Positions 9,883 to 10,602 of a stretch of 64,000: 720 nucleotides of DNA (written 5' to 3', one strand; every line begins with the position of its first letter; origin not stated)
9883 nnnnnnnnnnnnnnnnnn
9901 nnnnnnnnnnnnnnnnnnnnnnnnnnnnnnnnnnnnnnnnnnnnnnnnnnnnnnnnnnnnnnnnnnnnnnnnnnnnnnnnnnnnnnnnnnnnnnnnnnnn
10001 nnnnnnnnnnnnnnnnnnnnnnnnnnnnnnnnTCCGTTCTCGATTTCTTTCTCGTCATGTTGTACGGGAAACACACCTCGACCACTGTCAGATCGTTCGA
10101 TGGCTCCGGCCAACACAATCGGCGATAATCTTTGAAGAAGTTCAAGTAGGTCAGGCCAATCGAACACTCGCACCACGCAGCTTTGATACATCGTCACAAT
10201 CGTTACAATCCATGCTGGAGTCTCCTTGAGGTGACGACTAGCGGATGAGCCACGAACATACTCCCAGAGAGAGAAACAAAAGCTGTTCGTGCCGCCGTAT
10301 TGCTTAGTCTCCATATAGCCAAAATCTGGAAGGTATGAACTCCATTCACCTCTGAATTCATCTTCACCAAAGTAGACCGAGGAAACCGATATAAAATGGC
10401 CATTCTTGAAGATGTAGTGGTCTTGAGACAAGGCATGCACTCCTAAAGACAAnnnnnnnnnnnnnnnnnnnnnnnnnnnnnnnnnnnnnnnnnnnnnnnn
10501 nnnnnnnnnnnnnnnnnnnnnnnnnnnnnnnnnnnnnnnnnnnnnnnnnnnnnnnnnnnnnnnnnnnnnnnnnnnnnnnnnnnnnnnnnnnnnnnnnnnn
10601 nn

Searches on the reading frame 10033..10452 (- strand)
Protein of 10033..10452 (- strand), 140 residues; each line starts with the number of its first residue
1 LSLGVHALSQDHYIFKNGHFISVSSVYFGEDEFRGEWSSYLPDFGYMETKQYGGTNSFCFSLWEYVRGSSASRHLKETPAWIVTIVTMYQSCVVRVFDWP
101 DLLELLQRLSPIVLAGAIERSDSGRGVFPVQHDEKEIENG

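Call 23: search_protein_families(library=pfam, proteins=[window:10033-10452:-], max_evalue=0.01)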
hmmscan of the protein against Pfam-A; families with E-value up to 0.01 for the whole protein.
window:10033-10452:- (140 aa): 0 families

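Call 99: list_cluster_members(proteins=[window:10033-10452:-, window:10033-10440:-, window:10033-10431:-, window:10033-10314:-])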
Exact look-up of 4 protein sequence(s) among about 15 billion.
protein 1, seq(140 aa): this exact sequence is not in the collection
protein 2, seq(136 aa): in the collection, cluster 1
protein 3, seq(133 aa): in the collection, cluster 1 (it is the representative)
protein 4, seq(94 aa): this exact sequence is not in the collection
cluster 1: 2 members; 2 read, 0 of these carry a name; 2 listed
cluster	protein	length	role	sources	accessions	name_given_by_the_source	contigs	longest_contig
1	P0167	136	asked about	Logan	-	-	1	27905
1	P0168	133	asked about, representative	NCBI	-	-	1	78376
